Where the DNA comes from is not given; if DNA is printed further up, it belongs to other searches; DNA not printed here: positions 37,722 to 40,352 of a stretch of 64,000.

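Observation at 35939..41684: Lipid-linked sugar module: lpxB, DPPR-synthase-like UbiA prenyltransferase and a convergent YfhO/GT-C membrane protein, then a 2Fe-2S + FAD oxidoreductase pair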

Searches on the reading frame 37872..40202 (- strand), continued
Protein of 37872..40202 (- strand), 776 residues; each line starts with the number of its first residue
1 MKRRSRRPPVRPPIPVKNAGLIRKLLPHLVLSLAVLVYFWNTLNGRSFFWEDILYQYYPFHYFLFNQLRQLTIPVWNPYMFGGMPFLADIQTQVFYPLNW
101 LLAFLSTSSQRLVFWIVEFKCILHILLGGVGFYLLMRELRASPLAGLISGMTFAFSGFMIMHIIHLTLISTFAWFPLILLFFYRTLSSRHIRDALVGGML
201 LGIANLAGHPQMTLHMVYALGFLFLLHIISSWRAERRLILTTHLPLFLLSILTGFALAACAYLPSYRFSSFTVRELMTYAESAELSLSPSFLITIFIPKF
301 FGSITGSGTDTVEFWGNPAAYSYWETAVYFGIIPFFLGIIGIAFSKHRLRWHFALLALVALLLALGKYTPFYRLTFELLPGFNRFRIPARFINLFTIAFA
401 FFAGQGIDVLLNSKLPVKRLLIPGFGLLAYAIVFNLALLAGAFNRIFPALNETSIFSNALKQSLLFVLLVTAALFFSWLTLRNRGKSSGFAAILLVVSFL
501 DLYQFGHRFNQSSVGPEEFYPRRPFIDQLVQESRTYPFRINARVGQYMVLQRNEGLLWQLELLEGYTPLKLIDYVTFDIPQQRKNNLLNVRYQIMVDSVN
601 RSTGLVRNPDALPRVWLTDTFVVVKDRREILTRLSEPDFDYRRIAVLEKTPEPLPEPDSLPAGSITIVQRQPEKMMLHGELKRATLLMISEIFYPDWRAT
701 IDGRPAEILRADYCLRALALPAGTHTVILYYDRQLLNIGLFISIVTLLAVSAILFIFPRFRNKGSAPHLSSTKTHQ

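Call 47: predict_structure(alignment_id=A2)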
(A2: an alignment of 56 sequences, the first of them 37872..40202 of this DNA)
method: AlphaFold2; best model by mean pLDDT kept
length: 776 residues; sequences in the alignment: 56
mean_pLDDT: 92.8   pTM: 0.92
mean pLDDT of the five models: 92.8, 92.4, 92.1, 92.0, 91.5
residues with pLDDT >= 90: 671; 70-90: 65; 50-70: 13; < 50: 27
segments of 3 or more residues with pLDDT < 50: 1-9, 11-13, 764-776
pLDDT, mean of each block of 10 residues (from residue 1): 42 55 93 98 95 95 97 96 95 97 95 96 98 97 97 97 95 99 95 98 97 98 97 94 97 98 95 93 94 95 87 81 86 98 96 98 97 96 94 98 98 94 97 98 95 97 97 98 96 98 94 90 92 94 89 95 94 95 97 89 91 95 97 97 96 85 93 97 96 97 98 98 97 97 98 87 47 37
secondary structure, 60 per line:
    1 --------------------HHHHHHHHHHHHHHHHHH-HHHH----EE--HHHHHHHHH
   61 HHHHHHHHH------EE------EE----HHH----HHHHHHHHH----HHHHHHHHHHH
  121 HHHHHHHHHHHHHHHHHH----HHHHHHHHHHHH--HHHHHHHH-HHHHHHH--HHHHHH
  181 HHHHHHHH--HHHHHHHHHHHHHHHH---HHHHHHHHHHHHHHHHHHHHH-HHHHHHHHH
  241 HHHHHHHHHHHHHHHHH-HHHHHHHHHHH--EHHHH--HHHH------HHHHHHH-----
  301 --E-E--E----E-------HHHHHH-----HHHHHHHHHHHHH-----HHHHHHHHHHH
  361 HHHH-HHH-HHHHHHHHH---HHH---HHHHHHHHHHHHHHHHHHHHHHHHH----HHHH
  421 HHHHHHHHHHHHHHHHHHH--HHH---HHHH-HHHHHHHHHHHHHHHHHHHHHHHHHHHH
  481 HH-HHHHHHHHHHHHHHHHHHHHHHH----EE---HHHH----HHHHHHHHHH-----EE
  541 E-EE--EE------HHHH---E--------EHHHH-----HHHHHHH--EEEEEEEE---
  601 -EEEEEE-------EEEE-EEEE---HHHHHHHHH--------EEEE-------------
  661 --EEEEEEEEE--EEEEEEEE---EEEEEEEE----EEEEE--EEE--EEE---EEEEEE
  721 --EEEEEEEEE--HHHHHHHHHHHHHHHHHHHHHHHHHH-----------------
elements in order (helices of 4 or more, strands of 3 or more residues): H21-38 H40-43 H52-69 H97-105 H110-138 H143-154 H157-164 H166-172 H175-188 H191-206 H210-230 H232-257 H259-269 H273-276 H279-282 H289-295 H321-326 H332-344 H350-364 H370-378 H388-412 H417-439 H448-451 H453-482 H484-506 H516-519 H524-533 E539-541 H555-558 H572-575 H581-587 E590-597 E602-607 E615-618 E620-623 H627-635 E644-647 E663-671 E674-681 E685-692 E697-701 E704-706 E709-711 E715-720 E723-731 H734-759
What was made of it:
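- On YfhO family / GT-C(A)-fold glycosyltransferases: The model has pLDDT 92.8 (call 47).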

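Call 52: search_solved_structures(query=A2, max_evalue=1)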
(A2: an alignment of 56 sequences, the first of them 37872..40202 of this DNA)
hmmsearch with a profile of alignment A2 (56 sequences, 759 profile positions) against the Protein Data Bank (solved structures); distinct sequences matched with E-value up to 1: 0.

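Call 74: find_encoding_contigs(protein=P0145, flank=7000, max_places=1)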
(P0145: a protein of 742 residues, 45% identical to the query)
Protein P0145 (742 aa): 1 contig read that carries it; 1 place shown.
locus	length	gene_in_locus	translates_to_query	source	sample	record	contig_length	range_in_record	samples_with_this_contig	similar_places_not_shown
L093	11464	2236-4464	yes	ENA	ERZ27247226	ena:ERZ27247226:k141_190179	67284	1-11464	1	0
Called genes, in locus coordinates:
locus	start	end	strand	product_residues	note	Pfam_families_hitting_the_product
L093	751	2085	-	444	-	PF01841:Transglut_core, PF13471:Transglut_core3 (weak)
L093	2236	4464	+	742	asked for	PF09586:YfhO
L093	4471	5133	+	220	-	PF07758:DUF1614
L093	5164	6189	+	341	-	PF02646:RmuC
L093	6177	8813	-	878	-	PF17874:TPR_MalT, PF13424:TPR_12, PF13424:TPR_12, PF17874:TPR_MalT, PF13424:TPR_12, PF00158:Sigma54_activat, PF14532:Sigma54_activ_2, PF25601:AAA_lid_14, +10 more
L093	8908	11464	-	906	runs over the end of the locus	PF24981:Beta-prop_ATRN-LZTR1 (faint), PF24681:Kelch_KLHDC2_KLHL20_DRC7 (weak), PF18962:Por_Secre_tail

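Call 75: find_encoding_contigs(protein=P0152, flank=7000, max_places=1)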
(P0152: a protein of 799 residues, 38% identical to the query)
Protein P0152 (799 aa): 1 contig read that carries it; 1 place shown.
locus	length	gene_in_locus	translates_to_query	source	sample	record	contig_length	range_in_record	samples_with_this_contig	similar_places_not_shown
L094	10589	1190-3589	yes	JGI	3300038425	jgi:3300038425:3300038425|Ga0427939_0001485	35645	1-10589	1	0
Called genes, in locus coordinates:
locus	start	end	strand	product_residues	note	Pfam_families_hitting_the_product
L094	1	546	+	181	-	?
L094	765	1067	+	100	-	PF00076:RRM_1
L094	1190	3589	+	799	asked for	PF09586:YfhO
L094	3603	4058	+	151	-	-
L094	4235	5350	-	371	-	PF03486:HI0933_like (faint), PF07992:Pyr_redox_2, PF00070:Pyr_redox (faint), PF12831:FAD_oxidored, PF13450:NAD_binding_8 (weak), PF13738:Pyr_redox_3 (faint)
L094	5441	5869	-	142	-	PF13510:Fer2_4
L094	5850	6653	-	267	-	PF13507:GATase_5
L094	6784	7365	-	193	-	PF00596:Aldolase_II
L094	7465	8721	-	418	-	PF02403:Seryl_tRNA_N, PF00587:tRNA-synt_2b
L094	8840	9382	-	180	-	PF14378:PAP2_3 (faint), PF01569:PAP2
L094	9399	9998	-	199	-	PF00677:Lum_binding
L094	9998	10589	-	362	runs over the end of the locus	PF00383:dCMP_cyt_deam_1, PF14437:MafB19-deam, PF01872:RibD_C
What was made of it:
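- L094 keeps purQ, the 2Fe-2S gene, the flavoprotein gene and YfhO with no UbiA in the 10.6 kb held (call 75).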

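Call 84: search_protein_families(library=pfam, proteins=[L094:3603-4058:+], max_evalue=0.01)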
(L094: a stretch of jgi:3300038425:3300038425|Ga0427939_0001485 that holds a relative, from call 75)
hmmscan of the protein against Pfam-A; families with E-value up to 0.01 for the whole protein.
L094:3603-4058:+ (151 aa): 0 families
